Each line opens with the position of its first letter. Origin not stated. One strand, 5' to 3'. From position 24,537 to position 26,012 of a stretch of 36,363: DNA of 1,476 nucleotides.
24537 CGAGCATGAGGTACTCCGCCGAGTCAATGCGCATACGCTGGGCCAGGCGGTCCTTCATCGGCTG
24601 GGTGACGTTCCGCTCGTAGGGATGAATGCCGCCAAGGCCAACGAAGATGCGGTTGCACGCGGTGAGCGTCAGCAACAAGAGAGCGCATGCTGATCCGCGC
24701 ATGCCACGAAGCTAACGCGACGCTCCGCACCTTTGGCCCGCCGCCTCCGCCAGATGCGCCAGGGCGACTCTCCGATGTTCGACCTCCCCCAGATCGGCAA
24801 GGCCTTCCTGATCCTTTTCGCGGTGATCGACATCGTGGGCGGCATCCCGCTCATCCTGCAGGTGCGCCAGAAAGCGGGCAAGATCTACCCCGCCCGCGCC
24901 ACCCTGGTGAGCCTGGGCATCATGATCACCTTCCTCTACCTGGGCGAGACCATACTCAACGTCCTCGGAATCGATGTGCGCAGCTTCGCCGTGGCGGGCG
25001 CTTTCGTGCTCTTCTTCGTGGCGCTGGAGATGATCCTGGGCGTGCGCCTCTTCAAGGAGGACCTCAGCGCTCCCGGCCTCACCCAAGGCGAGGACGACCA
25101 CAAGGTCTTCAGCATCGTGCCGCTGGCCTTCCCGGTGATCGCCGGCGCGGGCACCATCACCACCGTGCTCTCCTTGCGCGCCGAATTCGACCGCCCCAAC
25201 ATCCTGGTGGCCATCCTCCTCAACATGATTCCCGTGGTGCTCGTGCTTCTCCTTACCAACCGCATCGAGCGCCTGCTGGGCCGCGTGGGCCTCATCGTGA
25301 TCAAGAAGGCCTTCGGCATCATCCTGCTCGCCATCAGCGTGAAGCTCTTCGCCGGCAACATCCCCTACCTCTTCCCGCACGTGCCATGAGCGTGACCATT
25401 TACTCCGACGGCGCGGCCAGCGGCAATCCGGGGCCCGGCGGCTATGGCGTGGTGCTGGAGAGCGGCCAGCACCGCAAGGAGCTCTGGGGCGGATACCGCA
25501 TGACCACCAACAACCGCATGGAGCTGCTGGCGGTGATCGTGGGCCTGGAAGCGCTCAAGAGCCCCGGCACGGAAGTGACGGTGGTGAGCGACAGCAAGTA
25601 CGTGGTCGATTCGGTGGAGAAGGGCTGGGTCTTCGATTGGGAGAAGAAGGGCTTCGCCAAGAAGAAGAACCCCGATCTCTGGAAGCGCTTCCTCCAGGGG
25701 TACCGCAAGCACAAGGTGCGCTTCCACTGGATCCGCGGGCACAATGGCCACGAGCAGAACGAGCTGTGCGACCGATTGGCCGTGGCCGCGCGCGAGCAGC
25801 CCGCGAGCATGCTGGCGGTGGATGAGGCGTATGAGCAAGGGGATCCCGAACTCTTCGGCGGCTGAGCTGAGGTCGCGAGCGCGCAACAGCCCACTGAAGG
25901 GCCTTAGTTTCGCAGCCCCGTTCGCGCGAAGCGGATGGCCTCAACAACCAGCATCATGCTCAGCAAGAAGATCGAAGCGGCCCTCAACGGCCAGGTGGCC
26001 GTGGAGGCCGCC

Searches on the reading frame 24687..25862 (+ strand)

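Call 86: search_protein_families(library=pfam, proteins=[window:24687-25862:+], max_evalue=0.00001)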
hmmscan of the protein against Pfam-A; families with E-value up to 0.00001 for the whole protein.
window:24687-25862:+ (392 aa): 1 family
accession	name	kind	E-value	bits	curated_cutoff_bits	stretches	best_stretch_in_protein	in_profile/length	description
PF00075.30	RNase_H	-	2.3e-36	125.5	25.8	1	235-368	3-139/141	RNase H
